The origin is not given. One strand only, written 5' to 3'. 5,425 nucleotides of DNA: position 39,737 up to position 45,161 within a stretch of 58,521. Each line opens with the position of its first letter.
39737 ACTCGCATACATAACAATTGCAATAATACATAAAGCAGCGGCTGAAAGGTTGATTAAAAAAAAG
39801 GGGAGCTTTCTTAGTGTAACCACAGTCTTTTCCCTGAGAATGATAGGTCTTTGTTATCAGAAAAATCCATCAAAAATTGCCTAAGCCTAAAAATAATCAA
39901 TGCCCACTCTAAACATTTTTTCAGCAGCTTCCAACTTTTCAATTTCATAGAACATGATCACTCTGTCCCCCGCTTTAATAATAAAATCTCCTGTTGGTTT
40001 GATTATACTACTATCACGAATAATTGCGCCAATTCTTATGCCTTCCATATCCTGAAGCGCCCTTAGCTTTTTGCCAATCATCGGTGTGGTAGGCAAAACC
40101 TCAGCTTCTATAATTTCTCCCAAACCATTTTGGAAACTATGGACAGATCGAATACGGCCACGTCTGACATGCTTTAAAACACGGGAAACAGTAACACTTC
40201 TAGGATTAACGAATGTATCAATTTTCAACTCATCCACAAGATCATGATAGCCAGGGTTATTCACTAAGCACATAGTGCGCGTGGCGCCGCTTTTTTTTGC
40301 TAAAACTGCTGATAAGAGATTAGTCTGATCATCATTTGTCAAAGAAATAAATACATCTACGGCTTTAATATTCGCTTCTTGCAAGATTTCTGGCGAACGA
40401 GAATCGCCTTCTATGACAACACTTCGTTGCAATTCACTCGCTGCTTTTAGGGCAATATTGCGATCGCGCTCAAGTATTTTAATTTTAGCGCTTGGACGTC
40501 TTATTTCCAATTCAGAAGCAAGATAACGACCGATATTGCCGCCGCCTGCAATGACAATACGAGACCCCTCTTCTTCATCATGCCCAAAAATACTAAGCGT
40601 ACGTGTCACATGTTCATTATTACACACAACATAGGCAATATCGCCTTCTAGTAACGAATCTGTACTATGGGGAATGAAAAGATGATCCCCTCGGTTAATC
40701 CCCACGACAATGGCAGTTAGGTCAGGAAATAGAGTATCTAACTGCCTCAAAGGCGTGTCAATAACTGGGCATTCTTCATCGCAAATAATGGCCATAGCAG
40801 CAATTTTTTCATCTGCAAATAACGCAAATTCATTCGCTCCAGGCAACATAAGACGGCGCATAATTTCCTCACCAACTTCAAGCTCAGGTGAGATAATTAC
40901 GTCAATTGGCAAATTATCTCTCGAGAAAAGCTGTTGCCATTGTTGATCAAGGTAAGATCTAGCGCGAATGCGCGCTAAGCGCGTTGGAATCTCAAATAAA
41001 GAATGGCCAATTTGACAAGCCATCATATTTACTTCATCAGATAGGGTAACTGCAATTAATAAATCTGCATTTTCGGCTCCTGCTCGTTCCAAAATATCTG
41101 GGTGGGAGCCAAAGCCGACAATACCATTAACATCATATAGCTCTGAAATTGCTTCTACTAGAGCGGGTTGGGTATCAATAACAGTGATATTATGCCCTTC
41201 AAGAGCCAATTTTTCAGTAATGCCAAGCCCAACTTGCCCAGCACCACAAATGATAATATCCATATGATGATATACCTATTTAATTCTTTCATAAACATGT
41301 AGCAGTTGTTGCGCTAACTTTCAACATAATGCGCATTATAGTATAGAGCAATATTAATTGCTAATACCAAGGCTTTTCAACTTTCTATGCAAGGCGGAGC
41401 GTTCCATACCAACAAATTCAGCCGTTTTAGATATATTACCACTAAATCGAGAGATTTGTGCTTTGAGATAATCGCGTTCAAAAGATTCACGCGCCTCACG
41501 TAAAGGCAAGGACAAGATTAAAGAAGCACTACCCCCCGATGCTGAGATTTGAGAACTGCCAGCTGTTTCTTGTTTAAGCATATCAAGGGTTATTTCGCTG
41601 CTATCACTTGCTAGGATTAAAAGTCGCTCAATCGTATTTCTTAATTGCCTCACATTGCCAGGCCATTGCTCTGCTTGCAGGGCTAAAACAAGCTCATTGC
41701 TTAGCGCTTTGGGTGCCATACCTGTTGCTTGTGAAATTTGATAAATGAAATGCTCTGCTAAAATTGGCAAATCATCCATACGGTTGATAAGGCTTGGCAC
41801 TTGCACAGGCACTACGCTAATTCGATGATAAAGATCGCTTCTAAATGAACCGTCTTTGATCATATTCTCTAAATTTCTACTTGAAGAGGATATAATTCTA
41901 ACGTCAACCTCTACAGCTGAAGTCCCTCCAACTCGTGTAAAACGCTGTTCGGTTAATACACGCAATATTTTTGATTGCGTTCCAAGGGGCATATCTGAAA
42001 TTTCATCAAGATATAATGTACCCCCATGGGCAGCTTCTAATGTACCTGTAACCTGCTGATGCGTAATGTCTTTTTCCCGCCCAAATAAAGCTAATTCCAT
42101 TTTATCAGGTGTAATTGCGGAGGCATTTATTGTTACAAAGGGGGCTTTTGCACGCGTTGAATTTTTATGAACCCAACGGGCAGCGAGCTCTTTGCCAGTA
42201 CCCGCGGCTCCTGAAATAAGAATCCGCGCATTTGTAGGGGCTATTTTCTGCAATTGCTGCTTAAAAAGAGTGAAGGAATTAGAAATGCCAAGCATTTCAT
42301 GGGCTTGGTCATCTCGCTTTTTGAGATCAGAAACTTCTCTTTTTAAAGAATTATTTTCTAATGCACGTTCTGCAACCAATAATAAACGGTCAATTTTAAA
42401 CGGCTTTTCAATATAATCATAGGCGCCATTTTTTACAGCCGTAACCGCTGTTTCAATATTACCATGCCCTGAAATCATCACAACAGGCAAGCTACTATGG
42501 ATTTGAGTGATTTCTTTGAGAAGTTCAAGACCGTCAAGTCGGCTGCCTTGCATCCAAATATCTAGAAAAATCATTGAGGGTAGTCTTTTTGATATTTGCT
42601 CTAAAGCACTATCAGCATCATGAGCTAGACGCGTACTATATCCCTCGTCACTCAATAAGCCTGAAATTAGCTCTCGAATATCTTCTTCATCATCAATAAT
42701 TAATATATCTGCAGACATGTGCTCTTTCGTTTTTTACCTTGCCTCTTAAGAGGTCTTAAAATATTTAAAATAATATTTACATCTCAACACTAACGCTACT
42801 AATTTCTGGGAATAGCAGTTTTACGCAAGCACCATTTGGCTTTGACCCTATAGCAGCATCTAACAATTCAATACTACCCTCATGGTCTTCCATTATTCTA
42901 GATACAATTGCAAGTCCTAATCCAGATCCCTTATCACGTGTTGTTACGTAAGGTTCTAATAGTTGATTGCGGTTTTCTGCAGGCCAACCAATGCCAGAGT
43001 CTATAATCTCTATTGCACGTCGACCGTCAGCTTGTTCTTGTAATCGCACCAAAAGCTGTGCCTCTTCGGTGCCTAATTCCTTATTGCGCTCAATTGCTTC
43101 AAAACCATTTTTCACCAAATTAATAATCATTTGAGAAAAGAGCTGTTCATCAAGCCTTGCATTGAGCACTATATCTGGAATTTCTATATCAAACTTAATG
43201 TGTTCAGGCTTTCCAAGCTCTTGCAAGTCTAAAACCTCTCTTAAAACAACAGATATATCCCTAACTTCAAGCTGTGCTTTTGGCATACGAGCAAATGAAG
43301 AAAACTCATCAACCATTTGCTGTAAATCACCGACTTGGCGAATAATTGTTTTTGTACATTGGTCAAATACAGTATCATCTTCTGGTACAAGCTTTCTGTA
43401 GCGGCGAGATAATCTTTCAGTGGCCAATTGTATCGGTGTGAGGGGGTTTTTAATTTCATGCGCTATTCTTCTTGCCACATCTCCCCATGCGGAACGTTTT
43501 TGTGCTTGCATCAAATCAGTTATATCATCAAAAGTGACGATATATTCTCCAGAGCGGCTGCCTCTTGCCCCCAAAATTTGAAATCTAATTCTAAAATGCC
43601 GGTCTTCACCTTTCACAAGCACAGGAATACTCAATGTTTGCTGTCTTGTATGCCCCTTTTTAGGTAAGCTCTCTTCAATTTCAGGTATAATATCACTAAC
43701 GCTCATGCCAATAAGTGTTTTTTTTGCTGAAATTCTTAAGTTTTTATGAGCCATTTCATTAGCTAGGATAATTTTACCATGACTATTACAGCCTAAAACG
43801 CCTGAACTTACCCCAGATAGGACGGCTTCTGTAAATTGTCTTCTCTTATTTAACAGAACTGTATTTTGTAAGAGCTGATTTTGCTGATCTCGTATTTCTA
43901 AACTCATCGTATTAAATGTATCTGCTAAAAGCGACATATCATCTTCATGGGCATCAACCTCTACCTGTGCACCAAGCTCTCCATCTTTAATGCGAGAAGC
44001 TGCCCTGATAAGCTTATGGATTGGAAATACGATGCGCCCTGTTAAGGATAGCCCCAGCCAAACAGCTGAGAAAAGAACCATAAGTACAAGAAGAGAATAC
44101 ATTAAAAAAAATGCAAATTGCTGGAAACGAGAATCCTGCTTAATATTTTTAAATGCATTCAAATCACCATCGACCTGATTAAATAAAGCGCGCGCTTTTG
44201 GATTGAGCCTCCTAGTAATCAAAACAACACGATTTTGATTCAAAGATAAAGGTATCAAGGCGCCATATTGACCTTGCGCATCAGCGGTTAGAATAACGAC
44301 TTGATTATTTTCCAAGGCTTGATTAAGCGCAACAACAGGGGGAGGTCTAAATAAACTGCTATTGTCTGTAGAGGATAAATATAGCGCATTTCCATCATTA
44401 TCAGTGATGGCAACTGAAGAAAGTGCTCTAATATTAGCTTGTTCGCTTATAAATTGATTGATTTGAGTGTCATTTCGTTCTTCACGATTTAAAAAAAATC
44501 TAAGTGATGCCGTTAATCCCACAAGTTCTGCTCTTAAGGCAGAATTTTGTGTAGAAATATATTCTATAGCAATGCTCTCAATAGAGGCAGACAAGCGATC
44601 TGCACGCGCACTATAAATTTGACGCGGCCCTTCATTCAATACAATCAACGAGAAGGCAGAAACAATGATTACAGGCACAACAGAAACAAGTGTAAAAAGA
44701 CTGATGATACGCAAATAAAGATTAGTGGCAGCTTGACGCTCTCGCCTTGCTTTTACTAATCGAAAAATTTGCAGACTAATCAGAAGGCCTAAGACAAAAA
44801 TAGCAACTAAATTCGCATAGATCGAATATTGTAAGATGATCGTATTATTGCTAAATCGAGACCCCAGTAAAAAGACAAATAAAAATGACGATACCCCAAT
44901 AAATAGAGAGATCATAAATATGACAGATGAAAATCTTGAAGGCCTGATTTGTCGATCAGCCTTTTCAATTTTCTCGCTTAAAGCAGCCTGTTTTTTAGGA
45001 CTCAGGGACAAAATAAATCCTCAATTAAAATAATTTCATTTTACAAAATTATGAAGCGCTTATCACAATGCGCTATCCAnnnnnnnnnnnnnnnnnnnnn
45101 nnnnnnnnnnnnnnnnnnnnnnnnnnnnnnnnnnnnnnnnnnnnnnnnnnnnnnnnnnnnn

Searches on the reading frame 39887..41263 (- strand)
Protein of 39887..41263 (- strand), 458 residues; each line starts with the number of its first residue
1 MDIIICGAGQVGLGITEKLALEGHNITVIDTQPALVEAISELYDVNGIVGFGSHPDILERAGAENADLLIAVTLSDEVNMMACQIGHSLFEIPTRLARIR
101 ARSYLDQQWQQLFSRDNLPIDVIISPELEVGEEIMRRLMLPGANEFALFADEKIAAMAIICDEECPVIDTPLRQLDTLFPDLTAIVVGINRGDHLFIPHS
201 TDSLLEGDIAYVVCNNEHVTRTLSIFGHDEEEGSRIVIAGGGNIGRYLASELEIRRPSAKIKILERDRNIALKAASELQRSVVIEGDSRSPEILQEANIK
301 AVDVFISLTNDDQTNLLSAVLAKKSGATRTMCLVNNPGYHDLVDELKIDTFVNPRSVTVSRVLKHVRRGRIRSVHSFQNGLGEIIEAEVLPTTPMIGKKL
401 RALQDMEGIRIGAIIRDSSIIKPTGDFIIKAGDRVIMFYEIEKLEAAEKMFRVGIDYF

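Call 51: search_protein_families(library=pfam, proteins=[window:39887-41263:-], max_evalue=0.00001)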
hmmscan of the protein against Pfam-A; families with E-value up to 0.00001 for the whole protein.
window:39887-41263:- (458 aa): 5 families
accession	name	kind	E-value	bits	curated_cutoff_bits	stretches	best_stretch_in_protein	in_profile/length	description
PF02254.24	TrkA_N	-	8.7e-47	158.7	23.8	2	3-126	1-116/116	TrkA-N domain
PF02080.26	TrkA_C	-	1.3e-23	83.1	27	2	385-451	2-70/71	TrkA-C domain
PF13241.12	NAD_binding_7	-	4.4e-07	30.9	22.1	0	3-84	10-80/104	Putative NAD(P)-binding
PF03435.24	Sacchrp_dh_NADP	-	1.5e-06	29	25.1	0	236-312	1-79/129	Saccharopine dehydrogenase NADP binding domain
PF00670.27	AdoHcyase_NAD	-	3.8e-06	27.5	27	0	3-95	26-119/162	S-adenosyl-L-homocysteine hydrolase, NAD binding domain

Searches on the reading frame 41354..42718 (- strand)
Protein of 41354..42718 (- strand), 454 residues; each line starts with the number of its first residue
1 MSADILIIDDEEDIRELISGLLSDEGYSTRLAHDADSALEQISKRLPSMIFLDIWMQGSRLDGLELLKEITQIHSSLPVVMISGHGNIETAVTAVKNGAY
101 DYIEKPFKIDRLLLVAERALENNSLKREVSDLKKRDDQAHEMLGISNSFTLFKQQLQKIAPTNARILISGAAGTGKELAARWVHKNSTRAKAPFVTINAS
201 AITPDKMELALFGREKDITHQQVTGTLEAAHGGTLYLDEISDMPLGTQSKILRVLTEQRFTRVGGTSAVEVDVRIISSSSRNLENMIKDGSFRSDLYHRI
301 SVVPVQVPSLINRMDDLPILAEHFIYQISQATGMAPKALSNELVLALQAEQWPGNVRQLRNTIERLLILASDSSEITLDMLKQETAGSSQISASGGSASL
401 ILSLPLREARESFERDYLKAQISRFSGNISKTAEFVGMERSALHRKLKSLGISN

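Call 51: search_protein_families(library=pfam, proteins=[window:41354-42718:-], max_evalue=0.00001)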
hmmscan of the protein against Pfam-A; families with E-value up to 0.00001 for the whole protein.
window:41354-42718:- (454 aa): 5 families
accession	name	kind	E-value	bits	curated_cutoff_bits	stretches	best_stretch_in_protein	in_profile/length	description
PF00158.32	Sigma54_activat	-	3.1e-50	170.6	20.2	1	144-305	3-167/168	Sigma-54 interaction domain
PF00072.30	Response_reg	-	1.3e-28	99.8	30.2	1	5-113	1-107/111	Response regulator receiver domain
PF14532.12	Sigma54_activ_2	-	7.7e-23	81.7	25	1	143-310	1-138/138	Sigma-54 interaction domain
PF25601.1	AAA_lid_14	-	2.1e-21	75.9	27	1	313-390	3-79/87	AAA+ ATPase lid domain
PF02954.25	HTH_8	-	4.1e-10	39.7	22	1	410-448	2-40/42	Bacterial regulatory protein, Fis family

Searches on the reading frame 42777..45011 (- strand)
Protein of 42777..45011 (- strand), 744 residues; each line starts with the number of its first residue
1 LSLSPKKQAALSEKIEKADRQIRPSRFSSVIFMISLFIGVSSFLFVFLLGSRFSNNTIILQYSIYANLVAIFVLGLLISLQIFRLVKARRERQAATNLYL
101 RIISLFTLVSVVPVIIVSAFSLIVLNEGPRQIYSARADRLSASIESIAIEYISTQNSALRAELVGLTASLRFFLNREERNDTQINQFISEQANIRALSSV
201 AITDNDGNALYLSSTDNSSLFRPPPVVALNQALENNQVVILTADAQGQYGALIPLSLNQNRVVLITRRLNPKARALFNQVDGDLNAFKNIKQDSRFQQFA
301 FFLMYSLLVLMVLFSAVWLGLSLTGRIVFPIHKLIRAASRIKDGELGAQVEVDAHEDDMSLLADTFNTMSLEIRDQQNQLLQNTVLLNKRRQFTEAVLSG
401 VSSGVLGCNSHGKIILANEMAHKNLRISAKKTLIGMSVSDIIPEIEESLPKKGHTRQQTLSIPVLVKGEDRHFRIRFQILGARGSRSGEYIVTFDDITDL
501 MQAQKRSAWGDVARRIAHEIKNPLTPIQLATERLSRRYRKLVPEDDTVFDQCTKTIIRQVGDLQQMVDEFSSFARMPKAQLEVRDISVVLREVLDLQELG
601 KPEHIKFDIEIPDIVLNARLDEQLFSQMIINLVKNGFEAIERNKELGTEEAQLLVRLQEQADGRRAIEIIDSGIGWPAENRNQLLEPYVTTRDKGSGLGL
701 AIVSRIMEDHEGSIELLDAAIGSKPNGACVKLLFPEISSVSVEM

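Call 51: search_protein_families(library=pfam, proteins=[window:42777-45011:-], max_evalue=0.00001)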
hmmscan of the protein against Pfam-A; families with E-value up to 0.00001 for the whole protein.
window:42777-45011:- (744 aa): 4 families
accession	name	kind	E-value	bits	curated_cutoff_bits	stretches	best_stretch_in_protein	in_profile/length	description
PF02518.31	HATPase_c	-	1.2e-15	58.4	26.4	1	621-735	2-108/111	Histidine kinase-, DNA gyrase B-, and HSP90-like ATPase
PF19312.4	NtrY_N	-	1.9e-13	50.9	23.2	1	64-304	42-284/291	NtrY N-terminal region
PF00512.31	HisKA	-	1.7e-11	44.5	26.9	1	510-576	3-63/66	His Kinase A (phospho-acceptor) domain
PF00672.30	HAMP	-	3.2e-08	34.2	25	1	324-375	3-53/53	HAMP domain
